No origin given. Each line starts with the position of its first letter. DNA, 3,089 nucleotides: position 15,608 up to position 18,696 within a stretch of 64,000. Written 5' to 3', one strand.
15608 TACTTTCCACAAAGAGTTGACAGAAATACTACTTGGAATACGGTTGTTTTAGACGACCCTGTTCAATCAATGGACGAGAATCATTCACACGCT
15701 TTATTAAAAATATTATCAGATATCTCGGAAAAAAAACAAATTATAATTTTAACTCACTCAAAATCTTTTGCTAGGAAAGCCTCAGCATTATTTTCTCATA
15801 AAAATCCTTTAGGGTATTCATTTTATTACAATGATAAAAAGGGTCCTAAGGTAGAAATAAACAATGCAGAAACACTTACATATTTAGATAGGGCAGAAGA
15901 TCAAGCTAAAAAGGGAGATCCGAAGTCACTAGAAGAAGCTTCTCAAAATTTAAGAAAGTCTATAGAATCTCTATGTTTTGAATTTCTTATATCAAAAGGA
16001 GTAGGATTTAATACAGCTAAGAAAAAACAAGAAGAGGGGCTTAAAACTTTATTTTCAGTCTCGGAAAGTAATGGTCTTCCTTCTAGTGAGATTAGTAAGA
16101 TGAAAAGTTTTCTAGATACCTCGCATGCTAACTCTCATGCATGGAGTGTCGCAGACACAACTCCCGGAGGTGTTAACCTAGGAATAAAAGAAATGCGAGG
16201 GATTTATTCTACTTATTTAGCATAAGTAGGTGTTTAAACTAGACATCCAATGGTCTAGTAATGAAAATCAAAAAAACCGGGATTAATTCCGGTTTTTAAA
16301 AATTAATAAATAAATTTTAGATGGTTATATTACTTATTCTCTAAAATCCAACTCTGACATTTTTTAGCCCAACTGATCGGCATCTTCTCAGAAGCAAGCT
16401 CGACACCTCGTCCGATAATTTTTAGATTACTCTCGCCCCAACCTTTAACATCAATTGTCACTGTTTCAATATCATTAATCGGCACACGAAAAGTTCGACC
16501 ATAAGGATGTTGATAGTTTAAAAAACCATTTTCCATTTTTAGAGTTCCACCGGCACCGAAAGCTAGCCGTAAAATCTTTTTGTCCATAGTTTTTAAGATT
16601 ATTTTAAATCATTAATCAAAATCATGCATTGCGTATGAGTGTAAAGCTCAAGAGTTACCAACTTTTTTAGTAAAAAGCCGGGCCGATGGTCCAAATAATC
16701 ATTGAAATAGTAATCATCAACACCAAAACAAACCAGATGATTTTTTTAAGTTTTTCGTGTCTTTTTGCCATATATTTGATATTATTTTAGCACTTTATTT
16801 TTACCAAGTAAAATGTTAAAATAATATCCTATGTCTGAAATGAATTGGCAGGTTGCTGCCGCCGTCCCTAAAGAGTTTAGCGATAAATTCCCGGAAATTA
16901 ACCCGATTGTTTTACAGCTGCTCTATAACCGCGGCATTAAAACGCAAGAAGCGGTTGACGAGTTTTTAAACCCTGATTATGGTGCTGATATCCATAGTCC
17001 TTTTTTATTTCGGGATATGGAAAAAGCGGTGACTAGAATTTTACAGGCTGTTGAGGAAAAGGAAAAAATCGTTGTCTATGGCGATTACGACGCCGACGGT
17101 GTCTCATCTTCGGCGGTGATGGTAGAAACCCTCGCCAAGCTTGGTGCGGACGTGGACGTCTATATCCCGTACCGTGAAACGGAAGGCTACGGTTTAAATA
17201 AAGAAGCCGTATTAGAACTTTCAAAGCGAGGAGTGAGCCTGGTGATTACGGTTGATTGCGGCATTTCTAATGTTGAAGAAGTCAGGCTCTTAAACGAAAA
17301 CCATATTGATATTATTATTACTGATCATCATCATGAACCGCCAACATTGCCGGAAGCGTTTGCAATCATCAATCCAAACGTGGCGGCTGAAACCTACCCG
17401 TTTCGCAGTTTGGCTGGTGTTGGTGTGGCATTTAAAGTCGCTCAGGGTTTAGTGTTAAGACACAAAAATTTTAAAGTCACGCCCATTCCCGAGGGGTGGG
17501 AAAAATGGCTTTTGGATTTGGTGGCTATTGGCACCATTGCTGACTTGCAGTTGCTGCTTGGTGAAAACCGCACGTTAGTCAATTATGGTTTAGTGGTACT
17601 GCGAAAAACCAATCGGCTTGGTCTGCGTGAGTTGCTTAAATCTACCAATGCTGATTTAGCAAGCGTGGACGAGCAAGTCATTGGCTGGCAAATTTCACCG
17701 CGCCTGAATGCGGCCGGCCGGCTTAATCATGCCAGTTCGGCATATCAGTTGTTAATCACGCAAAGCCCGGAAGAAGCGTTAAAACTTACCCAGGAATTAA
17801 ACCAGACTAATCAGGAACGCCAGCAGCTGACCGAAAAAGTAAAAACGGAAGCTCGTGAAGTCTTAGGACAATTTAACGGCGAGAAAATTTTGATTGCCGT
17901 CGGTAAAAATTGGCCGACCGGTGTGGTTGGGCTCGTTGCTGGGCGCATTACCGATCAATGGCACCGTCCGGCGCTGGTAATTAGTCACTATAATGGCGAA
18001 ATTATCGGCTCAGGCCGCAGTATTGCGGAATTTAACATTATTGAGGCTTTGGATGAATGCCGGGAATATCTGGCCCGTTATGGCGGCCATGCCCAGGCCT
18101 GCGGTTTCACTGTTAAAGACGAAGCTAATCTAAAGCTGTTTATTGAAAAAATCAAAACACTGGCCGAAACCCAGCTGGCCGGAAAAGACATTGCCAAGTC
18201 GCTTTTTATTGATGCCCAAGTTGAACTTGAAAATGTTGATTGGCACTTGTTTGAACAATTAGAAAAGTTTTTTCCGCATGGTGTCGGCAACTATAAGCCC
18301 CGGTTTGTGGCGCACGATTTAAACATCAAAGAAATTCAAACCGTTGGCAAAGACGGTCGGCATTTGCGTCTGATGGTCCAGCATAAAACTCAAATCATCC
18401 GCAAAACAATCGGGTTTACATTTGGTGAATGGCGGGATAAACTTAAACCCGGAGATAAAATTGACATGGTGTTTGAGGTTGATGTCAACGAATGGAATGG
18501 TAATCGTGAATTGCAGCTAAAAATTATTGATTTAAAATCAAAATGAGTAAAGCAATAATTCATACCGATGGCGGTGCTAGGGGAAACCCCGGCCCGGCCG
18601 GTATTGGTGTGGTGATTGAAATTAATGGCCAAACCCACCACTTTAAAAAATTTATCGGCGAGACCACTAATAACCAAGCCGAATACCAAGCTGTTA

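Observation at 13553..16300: AT-rich two-gene island between lepA and recJ: small coupled protein plus Rad50/RloC-like zinc-hook ABC ATPase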

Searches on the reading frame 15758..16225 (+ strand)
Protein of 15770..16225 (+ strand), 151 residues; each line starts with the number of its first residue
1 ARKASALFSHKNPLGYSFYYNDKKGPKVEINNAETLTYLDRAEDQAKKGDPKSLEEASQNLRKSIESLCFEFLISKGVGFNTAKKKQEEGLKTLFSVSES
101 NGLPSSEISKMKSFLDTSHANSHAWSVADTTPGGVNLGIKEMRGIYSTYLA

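Call 7: search_protein_families(library=ncbifam, proteins=[window:15770-16225:+], max_evalue=1)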
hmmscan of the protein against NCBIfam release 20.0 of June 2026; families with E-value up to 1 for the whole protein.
window:15770-16225:+ (151 aa): 1 family
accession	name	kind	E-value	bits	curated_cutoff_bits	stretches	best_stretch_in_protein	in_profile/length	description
NF052297.1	VV20781_fam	subfamily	0.0017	17.9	155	1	5-47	171-213/229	VV20781 family protein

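Call 21: search_protein_families(library=pfam, alignment_id=A2, max_evalue=10)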
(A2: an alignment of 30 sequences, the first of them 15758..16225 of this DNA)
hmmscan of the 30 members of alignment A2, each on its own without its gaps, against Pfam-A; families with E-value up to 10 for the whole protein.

A. member 1, window:15758-16225:+ (155 aa): 2 families
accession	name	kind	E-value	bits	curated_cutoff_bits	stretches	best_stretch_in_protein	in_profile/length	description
PF12123.13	CBD_PlyG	-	0.14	12.3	28.2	1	103-121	19-37/44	PlyG Cell wall binding domain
PF13310.11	Virulence_RhuM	-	0.16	11.7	33.7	1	38-92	183-238/252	Virulence protein RhuM family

B. families by the number of members that match (of 30 scanned): 18 families
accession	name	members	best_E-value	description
PF13643.11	DUF4145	10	0.0032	Domain of unknown function (DUF4145)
PF21763.2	DHH_CID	1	0.0085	DHH-CID domain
PF10015.14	ThermoDBP-RP_arch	1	0.016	ThermoDBP-related, archaea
PF15217.11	TSC21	1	0.021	TSC21 family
PF08130.16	Antimicrobial18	1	0.025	Type A lantibiotic family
PF23765.1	Matrix_Paramyxo_C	1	0.026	Paramyxoviridae matrix protein C-terminal domain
PF24021.1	ACT_phage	1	0.031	Phage ACT-like domain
PF13151.12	DUF3990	1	0.033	Protein of unknown function (DUF3990)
PF02663.19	FmdE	1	0.05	FmdE, Molybdenum formylmethanofuran dehydrogenase operon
PF24224.1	DUF7440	1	0.052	Family of unknown function (DUF7440)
PF04994.19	TfoX_C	1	0.053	TfoX C-terminal domain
PF19269.4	Anticodon_2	1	0.096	Anticodon binding domain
PF22222.1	Cpf1_PI-like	1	0.1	CRISPR-associated endonuclease Cpf1 PI domain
PF12123.13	CBD_PlyG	1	0.14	PlyG Cell wall binding domain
PF13310.11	Virulence_RhuM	1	0.16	Virulence protein RhuM family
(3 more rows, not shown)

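Call 22: predict_structure(alignment_id=A2)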
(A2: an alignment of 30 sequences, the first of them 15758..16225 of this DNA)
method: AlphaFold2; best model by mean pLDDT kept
length: 155 residues; sequences in the alignment: 30
mean_pLDDT: 85.3   pTM: 0.76
mean pLDDT of the five models: 85.3, 85.1, 84.6, 83.7, 81.5
residues with pLDDT >= 90: 79; 70-90: 58; 50-70: 18; < 50: 0
segments of 3 or more residues with pLDDT < 50: none
pLDDT, mean of each block of 10 residues (from residue 1): 75 74 72 77 94 91 93 93 89 91 96 91 59 87 95 90
secondary structure, 60 per line:
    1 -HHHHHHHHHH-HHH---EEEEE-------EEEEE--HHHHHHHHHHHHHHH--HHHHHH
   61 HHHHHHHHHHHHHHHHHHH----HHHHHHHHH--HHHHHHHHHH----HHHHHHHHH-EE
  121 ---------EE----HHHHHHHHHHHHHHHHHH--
elements in order: H2-11 E19-23 E31-35 H38-52 H55-79 H84-92 H95-104 H109-117 H136-153

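Call 73: search_solved_structures(query=A2, max_evalue=10, show_alignments=5)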
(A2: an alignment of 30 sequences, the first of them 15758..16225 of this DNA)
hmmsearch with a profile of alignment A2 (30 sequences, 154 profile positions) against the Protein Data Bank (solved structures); distinct sequences matched with E-value up to 10: 17.
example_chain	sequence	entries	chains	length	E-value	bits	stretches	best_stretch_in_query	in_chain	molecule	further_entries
7unj_A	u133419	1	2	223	0.043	16.8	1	40-70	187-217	SP1-ZnPPaM designed chlorophyll dimer protein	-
2x3g_A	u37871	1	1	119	0.1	15.6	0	111-136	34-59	SIRV1 HYPOTHETICAL PROTEIN ORF119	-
2pke_A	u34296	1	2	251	0.12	15.4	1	64-103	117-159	Haloacid delahogenase-like family hydrolase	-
6xi6_A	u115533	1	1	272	0.32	14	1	36-70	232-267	helical fusion design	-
5cwc_A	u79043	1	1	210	0.34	13.9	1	62-116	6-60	Designed helical repeat protein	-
2pmz_F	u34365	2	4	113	0.45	13.5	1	76-154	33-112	DNA-directed RNA polymerase subunit F | DNA-directed RNA polymerase, subunit F (RpoF)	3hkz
8f6r_A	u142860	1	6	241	0.47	13.5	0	40-70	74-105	De novo designed oligomeric protein C6-79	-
9k7z_A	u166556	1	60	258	0.48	13.4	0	51-106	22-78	Cage-i53-Zn1-HEHE-16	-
1w09_A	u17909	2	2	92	1.3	12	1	39-78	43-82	ALPHA-HEMOGLOBIN STABILIZING PROTEIN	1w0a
1w0b_A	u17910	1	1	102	1.4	12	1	39-78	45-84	ALPHA-HEMOGLOBIN STABILIZING PROTEIN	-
1y01_A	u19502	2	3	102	1.4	12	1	39-78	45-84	Alpha-hemoglobin stabilizing protein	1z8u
3ovu_A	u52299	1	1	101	1.4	11.9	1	39-78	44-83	Alpha-hemoglobin-stabilizing protein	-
5cwp_A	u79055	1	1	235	2.3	11.2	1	40-70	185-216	Designed helical repeat protein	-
6n4n_C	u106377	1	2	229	3.2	10.7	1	47-70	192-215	Rosetta-designed danoprevir/NS3a complex reader 2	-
7tcd_A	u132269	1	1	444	3.3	10.7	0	42-74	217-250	D13 LOV2-DARPin fusion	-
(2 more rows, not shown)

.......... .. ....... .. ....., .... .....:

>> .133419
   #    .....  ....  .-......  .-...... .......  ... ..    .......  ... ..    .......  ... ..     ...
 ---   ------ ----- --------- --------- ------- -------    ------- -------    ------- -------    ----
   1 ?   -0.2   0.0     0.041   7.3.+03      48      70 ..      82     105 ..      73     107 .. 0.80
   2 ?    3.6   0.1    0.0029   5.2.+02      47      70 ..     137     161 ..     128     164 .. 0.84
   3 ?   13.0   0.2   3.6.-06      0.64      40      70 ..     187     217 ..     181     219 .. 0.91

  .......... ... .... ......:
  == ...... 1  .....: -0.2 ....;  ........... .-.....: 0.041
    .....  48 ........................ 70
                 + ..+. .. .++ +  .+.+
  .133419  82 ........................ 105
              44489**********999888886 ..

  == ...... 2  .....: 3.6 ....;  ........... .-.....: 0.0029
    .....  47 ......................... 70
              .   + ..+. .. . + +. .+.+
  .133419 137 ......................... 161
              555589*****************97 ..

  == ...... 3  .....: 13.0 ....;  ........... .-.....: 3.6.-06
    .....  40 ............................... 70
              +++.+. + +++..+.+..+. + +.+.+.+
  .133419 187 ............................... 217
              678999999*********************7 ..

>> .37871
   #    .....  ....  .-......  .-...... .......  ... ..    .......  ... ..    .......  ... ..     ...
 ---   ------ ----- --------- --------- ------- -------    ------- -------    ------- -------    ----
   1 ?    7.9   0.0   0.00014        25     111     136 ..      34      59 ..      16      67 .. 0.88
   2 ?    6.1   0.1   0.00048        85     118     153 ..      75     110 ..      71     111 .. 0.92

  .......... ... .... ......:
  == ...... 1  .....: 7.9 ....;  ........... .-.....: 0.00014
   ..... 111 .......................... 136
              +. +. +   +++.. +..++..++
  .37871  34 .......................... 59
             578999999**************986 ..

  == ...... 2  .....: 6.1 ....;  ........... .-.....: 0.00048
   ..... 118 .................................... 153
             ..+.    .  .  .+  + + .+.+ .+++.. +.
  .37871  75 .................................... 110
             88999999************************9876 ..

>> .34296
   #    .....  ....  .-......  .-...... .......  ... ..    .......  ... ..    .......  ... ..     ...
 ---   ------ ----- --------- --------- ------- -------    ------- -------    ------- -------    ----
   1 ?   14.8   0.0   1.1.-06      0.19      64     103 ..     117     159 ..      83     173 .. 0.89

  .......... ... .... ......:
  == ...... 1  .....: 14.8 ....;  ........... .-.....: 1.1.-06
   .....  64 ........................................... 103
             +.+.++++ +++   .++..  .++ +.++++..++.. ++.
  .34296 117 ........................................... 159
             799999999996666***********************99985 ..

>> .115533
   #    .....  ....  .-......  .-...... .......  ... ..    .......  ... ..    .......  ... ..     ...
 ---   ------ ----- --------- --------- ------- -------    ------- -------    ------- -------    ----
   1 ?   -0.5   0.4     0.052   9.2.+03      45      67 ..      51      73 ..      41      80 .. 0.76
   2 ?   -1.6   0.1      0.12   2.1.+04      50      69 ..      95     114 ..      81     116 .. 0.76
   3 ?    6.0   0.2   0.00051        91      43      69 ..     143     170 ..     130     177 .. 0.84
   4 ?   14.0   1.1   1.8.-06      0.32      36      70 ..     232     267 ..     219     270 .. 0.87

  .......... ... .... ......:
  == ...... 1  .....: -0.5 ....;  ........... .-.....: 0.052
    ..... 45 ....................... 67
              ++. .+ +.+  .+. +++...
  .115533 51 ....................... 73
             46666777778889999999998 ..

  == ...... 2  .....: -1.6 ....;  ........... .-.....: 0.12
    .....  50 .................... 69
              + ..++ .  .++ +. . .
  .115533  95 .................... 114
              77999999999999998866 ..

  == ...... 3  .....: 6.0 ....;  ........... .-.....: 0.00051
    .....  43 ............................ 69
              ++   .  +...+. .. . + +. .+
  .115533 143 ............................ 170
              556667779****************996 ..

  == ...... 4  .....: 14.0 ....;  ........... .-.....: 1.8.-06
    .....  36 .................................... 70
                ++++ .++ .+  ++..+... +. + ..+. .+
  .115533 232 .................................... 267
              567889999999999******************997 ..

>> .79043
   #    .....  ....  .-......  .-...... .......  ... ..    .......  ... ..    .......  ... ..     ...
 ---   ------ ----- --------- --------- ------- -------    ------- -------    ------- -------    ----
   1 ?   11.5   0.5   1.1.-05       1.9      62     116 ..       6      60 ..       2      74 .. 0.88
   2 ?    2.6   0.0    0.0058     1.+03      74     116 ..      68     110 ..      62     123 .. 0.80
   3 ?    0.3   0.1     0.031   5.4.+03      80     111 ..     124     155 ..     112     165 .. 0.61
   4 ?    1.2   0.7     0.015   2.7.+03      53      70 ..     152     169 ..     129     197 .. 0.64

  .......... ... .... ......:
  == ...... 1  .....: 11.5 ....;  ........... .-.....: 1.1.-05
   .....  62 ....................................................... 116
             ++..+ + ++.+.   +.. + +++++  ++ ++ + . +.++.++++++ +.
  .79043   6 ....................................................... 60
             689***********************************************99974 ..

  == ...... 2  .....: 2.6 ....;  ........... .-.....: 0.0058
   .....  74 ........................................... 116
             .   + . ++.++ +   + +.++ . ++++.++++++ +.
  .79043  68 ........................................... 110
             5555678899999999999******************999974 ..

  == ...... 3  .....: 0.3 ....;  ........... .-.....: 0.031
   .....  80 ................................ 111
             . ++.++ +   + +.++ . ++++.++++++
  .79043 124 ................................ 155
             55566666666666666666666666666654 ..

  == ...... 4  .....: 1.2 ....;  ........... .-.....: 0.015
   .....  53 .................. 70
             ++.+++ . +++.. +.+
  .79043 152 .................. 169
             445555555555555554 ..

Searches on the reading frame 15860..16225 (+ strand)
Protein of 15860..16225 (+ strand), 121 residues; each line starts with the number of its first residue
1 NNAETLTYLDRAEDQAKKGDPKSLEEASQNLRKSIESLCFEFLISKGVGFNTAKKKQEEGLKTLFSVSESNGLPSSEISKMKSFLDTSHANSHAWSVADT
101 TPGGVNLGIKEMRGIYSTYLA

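Call 30: search_protein_families(library=padloc, proteins=[window:15860-16225:+], max_evalue=10)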
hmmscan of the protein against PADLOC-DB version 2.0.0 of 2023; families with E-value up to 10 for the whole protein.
window:15860-16225:+ (121 aa): 3 families
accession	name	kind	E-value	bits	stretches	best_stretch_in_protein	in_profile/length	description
PDLC04852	PDC-S05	-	0.028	11.3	1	6-52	253-299/346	-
PDLC04853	PDC-S05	-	0.05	10.8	1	6-70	247-311/336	-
PDLC04851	PDC-S05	-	0.051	10.6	1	7-59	257-310/342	-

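Call 85: find_homologous_proteins(query=A4, max_evalue=0.01)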
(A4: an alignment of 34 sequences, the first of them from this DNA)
Query A4 (34 sequences): 714 candidates shared short words with the query, none scored E <= 0.01.

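Call 98: search_protein_families(library=phrogs, proteins=[window:15860-16225:+], max_evalue=0.1)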
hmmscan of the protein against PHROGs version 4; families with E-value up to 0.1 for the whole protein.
window:15860-16225:+ (121 aa): 0 families

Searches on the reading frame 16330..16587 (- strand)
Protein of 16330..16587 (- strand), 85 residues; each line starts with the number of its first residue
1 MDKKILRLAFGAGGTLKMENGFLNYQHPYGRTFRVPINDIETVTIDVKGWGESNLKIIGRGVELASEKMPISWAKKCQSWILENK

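Call 5: search_protein_families(library=pfam, proteins=[window:16330-16587:-], max_evalue=1)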
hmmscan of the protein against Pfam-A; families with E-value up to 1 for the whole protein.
window:16330-16587:- (85 aa): 1 family
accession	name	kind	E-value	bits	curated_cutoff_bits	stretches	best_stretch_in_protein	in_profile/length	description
PF06004.18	DUF903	-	0.18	12.2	27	1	17-43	21-47/49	Bacterial protein of unknown function (DUF903)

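Call 6: search_protein_families(library=padloc, proteins=[window:16330-16587:-], max_evalue=1)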
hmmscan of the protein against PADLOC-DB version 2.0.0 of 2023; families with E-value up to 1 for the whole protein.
window:16330-16587:- (85 aa): 0 families

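Call 7: search_protein_families(library=ncbifam, proteins=[window:16330-16587:-], max_evalue=1)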
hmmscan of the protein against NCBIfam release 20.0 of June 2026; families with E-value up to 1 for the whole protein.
window:16330-16587:- (85 aa): 0 families

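Call 98: search_protein_families(library=phrogs, proteins=[window:16330-16587:-], max_evalue=0.1)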
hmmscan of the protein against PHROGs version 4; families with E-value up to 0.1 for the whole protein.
window:16330-16587:- (85 aa): 1 family
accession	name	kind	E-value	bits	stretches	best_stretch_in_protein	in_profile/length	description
phrog_32788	-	unknown function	0.0018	19.6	1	33-84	40-94/98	-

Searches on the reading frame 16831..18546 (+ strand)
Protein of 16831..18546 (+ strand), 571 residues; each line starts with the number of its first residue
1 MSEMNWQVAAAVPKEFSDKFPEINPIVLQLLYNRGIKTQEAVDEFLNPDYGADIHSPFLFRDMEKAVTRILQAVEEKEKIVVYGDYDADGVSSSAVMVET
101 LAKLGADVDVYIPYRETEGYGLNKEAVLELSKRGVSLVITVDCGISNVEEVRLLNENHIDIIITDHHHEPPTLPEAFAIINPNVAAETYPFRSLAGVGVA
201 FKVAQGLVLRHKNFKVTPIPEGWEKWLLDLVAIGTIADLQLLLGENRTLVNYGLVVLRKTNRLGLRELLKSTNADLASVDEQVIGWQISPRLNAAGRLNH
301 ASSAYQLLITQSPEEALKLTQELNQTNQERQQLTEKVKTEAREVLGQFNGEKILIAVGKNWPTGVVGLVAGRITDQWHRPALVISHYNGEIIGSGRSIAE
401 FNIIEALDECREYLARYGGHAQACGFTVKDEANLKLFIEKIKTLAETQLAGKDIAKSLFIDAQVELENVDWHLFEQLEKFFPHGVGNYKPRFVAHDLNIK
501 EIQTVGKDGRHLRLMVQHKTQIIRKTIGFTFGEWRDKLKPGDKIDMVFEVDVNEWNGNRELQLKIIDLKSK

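Call 44: find_homologous_proteins(query=window:16831-18546:+, max_evalue=1e-50)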
Query window:16831-18546:+ (571 aa): 7996 proteins with E <= 1e-50 among 8000 candidates; the best 120 are listed.
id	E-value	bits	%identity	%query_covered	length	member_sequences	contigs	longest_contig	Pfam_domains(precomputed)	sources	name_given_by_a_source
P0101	0.0e+0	1288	100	100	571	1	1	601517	PF01368.28,PF17768.8,PF02272.25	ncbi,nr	ncbi:MAG: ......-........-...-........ exonuclease RecJ [Candidatus Buchananbacteria bacterium]|nr:s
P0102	0.0e+0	1119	84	100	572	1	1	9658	PF01368.28,PF17768.8,PF02272.25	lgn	-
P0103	5.8e-264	895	68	99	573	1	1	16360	PF01368.28,PF17768.8,PF02272.25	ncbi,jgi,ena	ncbi:MAG: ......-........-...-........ exonuclease RecJ [Candidatus Buchananbacteria bacterium]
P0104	2.6e-259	880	67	99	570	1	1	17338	PF01368.28,PF17768.8,PF02272.25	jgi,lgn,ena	-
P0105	2.1e-257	873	68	99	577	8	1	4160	PF01368.28,PF17768.8,PF02272.25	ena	-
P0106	1.3e-256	871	65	100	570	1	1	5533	PF01368.28,PF17768.8,PF02272.25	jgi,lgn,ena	-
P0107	1.5e-256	871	67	100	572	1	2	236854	PF01368.28,PF17768.8,PF02272.25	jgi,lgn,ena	-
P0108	4.1e-255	866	66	99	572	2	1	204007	PF01368.28,PF17768.8,PF02272.25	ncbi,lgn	-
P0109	3.8e-254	863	65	100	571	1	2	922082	PF01368.28,PF17768.8,PF02272.25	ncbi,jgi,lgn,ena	ncbi:MAG: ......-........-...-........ exonuclease RecJ [Patescibacteria group bacterium]|jgi:single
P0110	4.4e-254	862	65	99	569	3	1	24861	PF01368.28,PF17768.8,PF02272.25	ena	-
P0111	1.3e-253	861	66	99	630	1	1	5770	PF01368.28,PF17768.8,PF02272.25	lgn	-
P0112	2.3e-253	860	66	100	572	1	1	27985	PF01368.28,PF17768.8,PF02272.25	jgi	-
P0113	2.8e-253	860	66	99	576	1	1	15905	PF01368.28,PF17768.8,PF02272.25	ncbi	-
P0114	1.5e-252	857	66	100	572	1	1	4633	PF01368.28,PF17768.8,PF02272.25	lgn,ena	-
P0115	1.1e-251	854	65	99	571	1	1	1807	PF01368.28,PF17768.8,PF02272.25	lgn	-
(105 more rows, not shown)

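Call 45: find_encoding_contigs(protein=P0102, flank=8000, max_places=1)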
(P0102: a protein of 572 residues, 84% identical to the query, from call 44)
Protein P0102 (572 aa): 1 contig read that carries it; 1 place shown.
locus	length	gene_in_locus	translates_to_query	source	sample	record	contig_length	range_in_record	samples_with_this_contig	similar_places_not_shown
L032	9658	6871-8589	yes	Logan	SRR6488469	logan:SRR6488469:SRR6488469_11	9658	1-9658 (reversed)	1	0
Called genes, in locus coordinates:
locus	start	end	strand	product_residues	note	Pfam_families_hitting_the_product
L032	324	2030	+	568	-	PF01555:N6_N4_Mtase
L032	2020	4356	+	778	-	PF04851:ResIII, PF18766:SWI2_SNF2 (weak)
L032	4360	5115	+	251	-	PF12705:PDDEXK_1, PF01930:Cas_Cas4 (weak)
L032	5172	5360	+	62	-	-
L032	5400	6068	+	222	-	PF01580:FtsK_SpoIIIE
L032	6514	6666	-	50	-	-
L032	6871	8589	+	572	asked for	PF01368:DHH, PF02272:DHHA1, PF17768:RecJ_OB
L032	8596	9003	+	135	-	PF00075:RNase_H, PF13456:RVT_3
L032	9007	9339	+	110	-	PF00581:Rhodanese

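Call 46: find_encoding_contigs(protein=P0107, flank=6000, max_places=1)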
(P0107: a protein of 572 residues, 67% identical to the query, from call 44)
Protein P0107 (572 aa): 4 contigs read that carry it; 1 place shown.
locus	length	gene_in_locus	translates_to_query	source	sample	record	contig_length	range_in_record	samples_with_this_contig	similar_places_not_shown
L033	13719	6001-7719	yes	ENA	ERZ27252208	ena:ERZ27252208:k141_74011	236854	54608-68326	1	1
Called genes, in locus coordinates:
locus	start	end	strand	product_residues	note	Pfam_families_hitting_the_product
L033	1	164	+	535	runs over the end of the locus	PF03023:MurJ, PF13440:Polysacc_synt_3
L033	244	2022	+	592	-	PF00009:GTP_EFTU, PF01926:MMR_HSR1 (weak), PF03144:GTP_EFTU_D2, PF22042:EF-G_D2 (weak), PF00679:EFG_C, PF06421:LepA_C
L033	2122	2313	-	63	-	-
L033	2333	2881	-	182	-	-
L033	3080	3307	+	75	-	-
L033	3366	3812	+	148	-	PF06044:DpnI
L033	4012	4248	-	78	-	-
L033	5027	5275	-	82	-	-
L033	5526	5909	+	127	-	PF05635:23S_rRNA_IVP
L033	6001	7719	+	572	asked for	PF01368:DHH, PF02272:DHHA1, PF17768:RecJ_OB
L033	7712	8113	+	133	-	PF00075:RNase_H, PF13456:RVT_3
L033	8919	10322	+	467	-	PF13727:CoA_binding_3 (weak), PF02397:Bac_transf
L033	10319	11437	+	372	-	PF13439:Glyco_transf_4 (weak), PF00534:Glycos_transf_1, PF13692:Glyco_trans_1_4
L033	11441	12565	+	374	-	PF13439:Glyco_transf_4, PF20706:GT4-conflict, PF00534:Glycos_transf_1, PF13692:Glyco_trans_1_4, PF13524:Glyco_trans_1_2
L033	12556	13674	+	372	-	PF13439:Glyco_transf_4, PF20706:GT4-conflict, PF00534:Glycos_transf_1, PF13692:Glyco_trans_1_4, PF00982:Glyco_transf_20, PF13524:Glyco_trans_1_2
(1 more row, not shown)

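Call 47: find_encoding_contigs(protein=P0108, flank=6000, max_places=1)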
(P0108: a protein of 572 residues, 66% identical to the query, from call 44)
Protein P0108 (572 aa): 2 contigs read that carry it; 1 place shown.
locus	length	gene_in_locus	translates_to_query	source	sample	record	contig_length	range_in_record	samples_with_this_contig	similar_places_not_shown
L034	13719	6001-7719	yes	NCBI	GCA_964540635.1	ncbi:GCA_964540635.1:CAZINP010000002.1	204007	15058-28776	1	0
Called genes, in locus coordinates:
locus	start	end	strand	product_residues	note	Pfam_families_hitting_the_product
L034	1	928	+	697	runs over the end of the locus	PF02629:CoA_binding, PF13380:CoA_binding_2, PF13607:Succ_CoA_lig, PF19045:Ligase_CoA_2, PF13549:ATP-grasp_5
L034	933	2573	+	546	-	PF03023:MurJ, PF01943:Polysacc_synt, PF13440:Polysacc_synt_3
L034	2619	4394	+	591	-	PF00009:GTP_EFTU, PF03144:GTP_EFTU_D2 (weak), PF00679:EFG_C, PF06421:LepA_C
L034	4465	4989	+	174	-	PF00293:NUDIX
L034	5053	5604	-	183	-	-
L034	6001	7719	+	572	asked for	PF01368:DHH, PF02272:DHHA1, PF17768:RecJ_OB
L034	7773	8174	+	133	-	PF00075:RNase_H, PF13456:RVT_3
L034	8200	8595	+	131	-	PF02482:Ribosomal_S30AE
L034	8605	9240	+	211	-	-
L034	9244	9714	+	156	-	-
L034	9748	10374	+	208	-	-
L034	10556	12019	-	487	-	PF00005:ABC_tran, PF02463:SMC_N (faint), PF03193:RsgA_GTPase (faint), PF13191:AAA_16 (faint), PF13401:AAA_22 (faint), PF13304:AAA_21 (weak), PF12848:ABC_tran_Xtn (weak), PF00005:ABC_tran, +2 more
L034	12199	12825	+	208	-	-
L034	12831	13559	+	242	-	PF00929:RNase_T, PF01612:DNA_pol_A_exo1, PF20600:ExoX-like_C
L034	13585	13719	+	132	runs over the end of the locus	PF03073:TspO_MBR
